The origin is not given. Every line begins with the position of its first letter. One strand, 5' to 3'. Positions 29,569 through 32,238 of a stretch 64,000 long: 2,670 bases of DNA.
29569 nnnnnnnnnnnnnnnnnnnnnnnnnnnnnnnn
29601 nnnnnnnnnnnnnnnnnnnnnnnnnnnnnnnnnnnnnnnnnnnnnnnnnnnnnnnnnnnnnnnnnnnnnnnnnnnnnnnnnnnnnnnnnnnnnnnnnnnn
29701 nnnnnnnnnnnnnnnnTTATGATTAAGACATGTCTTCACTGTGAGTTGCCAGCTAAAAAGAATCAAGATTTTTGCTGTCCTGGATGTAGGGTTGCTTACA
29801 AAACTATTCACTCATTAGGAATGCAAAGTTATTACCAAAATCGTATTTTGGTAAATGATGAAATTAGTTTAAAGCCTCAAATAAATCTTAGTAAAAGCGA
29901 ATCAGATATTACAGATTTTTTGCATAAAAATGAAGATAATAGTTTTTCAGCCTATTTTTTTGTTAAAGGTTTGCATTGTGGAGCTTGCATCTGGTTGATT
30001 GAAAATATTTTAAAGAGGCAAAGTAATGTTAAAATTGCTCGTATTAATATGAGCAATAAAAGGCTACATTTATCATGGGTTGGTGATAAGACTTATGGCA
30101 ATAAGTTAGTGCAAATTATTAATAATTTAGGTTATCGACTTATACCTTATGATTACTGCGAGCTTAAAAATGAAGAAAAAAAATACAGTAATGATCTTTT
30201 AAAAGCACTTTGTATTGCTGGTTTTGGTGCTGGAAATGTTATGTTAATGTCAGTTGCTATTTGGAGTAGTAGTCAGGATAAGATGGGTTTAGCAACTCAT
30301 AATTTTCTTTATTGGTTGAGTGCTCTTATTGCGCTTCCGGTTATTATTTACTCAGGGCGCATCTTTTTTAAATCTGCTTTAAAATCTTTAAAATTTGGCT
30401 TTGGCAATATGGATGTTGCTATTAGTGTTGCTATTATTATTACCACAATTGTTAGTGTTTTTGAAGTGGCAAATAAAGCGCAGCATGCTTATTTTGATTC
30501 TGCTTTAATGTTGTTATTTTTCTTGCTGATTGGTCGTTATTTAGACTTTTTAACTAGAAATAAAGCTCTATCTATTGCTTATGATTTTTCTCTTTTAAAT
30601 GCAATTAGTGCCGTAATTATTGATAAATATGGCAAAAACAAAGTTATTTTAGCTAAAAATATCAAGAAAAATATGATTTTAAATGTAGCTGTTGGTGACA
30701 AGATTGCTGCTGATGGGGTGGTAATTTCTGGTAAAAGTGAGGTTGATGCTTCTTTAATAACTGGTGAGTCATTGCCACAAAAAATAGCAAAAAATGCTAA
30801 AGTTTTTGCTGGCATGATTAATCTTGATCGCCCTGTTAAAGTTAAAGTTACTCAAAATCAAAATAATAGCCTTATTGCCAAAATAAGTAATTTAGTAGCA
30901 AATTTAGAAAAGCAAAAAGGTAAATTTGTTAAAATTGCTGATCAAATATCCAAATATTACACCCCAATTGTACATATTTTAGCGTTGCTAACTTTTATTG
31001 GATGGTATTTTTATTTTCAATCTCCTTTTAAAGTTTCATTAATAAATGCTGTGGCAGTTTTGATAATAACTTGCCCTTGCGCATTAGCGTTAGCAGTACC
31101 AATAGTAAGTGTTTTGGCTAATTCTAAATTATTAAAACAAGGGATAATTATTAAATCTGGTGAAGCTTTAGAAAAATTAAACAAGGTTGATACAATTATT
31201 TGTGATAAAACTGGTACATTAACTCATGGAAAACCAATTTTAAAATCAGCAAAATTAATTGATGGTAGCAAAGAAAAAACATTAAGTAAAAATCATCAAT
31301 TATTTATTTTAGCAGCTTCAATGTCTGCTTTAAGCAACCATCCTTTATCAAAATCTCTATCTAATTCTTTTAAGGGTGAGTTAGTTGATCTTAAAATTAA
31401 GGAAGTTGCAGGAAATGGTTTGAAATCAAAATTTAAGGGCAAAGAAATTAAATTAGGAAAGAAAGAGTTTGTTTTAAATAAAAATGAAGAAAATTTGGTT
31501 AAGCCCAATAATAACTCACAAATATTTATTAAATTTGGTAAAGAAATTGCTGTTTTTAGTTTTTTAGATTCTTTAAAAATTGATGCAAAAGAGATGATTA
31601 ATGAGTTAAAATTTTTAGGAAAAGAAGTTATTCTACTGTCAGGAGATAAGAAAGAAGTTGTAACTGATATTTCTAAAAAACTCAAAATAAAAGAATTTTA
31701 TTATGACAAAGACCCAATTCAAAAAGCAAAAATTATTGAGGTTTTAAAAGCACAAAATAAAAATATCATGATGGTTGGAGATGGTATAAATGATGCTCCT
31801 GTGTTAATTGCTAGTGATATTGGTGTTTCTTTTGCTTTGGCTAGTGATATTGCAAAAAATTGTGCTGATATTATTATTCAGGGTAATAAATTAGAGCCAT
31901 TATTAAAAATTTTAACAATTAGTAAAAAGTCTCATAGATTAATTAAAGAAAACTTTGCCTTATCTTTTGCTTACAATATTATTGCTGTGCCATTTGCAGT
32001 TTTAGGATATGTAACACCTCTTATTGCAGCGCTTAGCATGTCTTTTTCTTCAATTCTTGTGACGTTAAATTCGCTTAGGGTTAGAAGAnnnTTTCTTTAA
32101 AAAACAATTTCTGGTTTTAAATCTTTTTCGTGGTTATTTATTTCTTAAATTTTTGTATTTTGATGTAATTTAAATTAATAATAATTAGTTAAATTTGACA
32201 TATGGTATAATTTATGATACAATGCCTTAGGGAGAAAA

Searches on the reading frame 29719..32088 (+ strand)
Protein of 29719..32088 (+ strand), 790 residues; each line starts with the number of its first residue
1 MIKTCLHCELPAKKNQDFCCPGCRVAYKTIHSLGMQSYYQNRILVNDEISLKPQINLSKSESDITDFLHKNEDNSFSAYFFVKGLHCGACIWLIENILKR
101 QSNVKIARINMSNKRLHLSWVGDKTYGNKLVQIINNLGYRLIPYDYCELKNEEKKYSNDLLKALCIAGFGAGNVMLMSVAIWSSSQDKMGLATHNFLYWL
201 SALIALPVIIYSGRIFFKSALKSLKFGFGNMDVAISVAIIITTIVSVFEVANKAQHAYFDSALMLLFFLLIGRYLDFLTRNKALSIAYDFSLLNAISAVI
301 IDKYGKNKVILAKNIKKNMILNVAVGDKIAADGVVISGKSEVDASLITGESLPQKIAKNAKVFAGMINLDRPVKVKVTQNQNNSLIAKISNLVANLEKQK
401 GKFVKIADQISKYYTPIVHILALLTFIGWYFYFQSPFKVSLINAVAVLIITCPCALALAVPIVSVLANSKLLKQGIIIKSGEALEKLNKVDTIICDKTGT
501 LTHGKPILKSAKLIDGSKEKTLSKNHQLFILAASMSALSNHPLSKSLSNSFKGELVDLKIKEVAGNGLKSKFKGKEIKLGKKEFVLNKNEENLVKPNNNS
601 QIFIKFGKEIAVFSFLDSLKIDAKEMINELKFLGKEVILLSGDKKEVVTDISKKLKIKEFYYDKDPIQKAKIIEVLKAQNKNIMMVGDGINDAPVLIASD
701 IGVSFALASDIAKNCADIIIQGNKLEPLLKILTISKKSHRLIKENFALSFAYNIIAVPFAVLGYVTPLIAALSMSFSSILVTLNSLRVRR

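Call 66: search_protein_families(library=pfam, proteins=[window:29719-32088:+], max_evalue=0.00001)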
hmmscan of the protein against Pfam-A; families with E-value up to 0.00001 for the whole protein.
window:29719-32088:+ (790 aa): 5 families
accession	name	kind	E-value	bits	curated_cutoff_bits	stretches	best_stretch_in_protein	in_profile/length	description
PF00122.25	E1-E2_ATPase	-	1.4e-43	149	28.1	1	298-473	7-180/181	E1-E2 ATPase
PF00702.32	Hydrolase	-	1.2e-21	78.5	26.4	1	490-699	1-190/191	haloacid dehalogenase-like hydrolase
PF12156.14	ATPase-cat_bd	-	6.6e-08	33.6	27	1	5-43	2-51/86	Putative metal-binding domain of cation transport ATPase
PF00403.32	HMA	-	2.5e-07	31.4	24.8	1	80-139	2-61/62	Heavy-metal-associated domain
PF08282.18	Hydrolase_3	-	4.5e-06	27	20.9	0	671-728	194-251/255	haloacid dehalogenase-like hydrolase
